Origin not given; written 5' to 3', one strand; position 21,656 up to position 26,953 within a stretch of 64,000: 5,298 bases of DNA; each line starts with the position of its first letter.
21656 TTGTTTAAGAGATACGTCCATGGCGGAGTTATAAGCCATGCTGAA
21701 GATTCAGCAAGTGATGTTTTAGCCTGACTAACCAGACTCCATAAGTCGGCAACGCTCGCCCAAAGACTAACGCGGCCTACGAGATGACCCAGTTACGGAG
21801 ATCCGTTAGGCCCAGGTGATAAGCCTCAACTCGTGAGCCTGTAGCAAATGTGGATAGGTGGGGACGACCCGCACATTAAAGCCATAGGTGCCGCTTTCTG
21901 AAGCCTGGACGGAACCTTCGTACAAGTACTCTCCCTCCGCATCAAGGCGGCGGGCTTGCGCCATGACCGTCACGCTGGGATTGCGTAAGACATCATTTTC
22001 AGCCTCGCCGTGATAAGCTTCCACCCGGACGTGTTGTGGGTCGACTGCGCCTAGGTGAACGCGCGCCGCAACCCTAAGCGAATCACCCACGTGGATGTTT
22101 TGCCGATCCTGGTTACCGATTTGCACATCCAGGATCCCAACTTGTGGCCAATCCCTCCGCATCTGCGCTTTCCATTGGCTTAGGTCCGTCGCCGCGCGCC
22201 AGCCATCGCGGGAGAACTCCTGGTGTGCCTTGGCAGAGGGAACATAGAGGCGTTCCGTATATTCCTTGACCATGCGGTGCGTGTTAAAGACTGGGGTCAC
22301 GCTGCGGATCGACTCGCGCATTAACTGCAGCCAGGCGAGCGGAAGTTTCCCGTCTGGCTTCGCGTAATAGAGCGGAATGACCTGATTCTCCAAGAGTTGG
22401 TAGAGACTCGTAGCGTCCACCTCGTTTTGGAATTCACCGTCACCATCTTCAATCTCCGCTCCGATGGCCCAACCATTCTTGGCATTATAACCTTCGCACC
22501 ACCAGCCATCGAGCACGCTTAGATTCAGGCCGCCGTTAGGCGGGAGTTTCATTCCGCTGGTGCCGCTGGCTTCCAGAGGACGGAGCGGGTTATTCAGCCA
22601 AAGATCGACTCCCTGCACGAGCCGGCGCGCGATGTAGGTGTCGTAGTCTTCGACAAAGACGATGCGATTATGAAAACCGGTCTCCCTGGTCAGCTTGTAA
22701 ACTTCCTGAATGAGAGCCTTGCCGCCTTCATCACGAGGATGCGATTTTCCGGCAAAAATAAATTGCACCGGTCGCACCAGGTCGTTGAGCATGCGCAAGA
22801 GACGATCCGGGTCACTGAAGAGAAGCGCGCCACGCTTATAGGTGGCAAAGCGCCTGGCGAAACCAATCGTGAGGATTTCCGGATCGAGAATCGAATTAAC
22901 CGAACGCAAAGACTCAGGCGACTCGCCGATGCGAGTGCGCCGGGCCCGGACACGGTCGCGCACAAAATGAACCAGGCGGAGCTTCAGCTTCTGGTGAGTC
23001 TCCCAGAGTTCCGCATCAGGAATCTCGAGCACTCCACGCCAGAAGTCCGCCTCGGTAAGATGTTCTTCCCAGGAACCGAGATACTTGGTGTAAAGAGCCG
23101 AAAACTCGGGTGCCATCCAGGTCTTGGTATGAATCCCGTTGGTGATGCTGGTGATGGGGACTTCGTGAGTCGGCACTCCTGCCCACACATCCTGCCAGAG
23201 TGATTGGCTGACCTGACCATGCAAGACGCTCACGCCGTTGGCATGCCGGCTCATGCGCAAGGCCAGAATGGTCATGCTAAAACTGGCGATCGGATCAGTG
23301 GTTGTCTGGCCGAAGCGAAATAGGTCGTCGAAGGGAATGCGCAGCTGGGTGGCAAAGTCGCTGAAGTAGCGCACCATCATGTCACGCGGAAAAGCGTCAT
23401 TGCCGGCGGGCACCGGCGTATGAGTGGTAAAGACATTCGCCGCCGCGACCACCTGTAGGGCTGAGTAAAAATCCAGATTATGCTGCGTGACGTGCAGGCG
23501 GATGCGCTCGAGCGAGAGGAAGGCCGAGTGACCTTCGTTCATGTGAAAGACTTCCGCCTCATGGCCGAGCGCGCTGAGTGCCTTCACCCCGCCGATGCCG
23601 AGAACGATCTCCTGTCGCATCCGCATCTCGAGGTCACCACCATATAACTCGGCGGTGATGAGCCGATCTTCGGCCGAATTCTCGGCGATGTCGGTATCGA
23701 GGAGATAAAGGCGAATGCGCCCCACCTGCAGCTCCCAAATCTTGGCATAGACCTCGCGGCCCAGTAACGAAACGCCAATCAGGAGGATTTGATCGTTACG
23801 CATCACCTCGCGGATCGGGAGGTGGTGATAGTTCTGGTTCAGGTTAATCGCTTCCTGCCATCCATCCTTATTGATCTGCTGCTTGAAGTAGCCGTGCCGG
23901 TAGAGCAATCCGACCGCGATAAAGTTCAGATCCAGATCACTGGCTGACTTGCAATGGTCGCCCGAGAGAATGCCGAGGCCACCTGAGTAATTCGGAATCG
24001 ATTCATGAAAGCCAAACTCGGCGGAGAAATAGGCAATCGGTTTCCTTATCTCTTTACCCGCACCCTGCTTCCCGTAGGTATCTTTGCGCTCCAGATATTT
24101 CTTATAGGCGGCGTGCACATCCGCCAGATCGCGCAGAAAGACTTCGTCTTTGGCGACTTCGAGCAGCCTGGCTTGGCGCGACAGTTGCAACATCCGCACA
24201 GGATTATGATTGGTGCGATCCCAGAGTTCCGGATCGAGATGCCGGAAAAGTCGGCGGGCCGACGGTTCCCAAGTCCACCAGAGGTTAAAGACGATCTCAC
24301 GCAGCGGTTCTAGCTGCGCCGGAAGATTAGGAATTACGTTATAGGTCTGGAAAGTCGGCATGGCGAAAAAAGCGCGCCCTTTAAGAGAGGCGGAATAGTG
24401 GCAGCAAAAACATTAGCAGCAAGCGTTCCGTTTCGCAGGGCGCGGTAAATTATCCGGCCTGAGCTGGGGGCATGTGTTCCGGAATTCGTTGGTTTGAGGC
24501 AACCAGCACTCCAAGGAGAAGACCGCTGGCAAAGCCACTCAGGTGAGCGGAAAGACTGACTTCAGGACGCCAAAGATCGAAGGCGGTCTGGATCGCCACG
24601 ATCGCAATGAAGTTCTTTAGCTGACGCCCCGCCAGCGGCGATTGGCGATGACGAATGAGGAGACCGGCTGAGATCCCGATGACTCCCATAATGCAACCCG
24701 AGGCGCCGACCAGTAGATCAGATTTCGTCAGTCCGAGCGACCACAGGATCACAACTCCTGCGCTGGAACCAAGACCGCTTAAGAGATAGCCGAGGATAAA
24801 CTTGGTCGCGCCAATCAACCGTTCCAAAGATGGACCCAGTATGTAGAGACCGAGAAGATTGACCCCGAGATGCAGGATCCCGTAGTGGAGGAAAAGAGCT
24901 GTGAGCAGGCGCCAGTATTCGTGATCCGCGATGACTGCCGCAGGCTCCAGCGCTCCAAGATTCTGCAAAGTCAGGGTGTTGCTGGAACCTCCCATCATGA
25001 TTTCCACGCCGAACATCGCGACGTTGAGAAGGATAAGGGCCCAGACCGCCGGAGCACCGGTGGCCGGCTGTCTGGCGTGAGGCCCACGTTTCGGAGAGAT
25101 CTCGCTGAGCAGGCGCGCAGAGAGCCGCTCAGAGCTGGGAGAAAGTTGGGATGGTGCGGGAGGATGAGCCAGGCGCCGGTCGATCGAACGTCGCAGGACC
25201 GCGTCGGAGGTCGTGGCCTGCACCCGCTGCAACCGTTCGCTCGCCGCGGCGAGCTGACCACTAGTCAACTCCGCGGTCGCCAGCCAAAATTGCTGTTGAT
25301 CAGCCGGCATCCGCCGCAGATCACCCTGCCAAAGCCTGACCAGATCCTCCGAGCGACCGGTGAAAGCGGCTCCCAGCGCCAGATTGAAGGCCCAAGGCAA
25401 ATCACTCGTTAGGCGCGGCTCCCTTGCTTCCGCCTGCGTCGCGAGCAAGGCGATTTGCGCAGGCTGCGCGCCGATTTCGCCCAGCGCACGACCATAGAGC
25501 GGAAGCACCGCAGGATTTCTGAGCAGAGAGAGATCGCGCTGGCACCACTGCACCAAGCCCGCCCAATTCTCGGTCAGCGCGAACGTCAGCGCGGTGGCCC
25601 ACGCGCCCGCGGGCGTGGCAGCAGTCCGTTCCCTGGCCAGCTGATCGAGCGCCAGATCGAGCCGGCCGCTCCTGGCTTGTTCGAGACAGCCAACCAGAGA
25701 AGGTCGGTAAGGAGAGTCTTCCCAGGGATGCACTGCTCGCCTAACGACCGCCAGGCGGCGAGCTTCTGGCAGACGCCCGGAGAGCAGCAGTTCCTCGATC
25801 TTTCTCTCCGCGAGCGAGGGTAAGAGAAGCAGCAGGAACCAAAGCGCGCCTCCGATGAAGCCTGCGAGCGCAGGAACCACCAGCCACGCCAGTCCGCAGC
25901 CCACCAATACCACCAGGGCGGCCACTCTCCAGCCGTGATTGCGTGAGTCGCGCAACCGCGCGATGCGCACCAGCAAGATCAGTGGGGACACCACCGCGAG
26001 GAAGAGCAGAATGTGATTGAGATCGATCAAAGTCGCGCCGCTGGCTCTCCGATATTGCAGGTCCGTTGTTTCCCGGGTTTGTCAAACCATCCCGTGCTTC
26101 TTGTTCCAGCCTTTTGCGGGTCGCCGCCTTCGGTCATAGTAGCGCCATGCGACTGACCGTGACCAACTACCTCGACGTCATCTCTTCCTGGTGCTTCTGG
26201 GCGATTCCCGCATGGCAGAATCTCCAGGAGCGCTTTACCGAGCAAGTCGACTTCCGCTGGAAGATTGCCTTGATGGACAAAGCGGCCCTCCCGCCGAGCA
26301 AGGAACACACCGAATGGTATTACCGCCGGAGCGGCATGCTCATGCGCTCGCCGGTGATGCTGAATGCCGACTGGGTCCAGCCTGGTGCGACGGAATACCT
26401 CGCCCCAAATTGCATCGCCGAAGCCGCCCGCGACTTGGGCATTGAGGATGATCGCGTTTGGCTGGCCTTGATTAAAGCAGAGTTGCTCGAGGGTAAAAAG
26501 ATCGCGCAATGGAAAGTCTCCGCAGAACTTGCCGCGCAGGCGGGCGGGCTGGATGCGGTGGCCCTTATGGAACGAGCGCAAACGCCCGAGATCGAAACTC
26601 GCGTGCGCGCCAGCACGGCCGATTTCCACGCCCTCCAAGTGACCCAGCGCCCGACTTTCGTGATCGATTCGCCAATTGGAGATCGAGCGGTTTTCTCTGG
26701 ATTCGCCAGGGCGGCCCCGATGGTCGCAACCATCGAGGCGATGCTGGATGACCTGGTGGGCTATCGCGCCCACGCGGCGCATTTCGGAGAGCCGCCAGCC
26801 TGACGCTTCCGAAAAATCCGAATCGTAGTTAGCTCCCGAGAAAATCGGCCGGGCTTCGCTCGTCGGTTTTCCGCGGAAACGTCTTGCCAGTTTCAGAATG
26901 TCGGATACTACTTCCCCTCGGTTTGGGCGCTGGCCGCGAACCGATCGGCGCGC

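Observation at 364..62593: Hyper-abundant non-palindromic octamer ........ (consensus T-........-R) scattered through genes on both strands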

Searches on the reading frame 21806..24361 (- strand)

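Call 6: search_protein_families(library=pfam, proteins=[window:21806-24361:-])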
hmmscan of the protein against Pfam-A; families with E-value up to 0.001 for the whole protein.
window:21806-24361:- (851 aa): 2 families
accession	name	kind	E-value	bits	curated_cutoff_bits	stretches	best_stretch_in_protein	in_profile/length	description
PF11897.13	DUF3417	-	5.4e-35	120.6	25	1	13-122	1-109/109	Protein of unknown function (DUF3417)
PF00343.26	Phosphorylase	-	1e-26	93.9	27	1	267-620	215-580/713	Carbohydrate phosphorylase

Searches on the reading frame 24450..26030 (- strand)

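Call 6: search_protein_families(library=pfam, proteins=[window:24450-26030:-])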
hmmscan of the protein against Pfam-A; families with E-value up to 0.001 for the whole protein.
window:24450-26030:- (526 aa): 2 families
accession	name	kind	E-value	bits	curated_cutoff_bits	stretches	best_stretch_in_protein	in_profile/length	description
PF01694.28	Rhomboid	-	3.6e-28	99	22.6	1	370-511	2-141/143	Rhomboid domain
PF08551.15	DUF1751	-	0.00019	22.4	22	0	372-463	8-99/99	Eukaryotic integral membrane protein (DUF1751)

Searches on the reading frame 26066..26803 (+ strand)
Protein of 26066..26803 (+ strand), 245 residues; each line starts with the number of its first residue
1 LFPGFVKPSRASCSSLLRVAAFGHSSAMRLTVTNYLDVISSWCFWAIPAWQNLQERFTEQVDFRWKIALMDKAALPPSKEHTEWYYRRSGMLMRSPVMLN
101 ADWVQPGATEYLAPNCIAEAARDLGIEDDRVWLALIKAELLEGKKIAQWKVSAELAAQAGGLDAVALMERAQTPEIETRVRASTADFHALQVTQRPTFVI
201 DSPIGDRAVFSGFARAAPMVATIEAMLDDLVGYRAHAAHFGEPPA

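Call 16: search_protein_families(library=pfam, proteins=[window:26066-26803:+], max_evalue=0.01)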
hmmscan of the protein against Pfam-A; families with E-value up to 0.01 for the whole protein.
window:26066-26803:+ (245 aa): 1 family
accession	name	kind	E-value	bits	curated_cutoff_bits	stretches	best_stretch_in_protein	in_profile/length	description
PF01323.26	DSBA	-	1.3e-09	38.6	25.6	1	31-202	1-174/191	DSBA-like thioredoxin domain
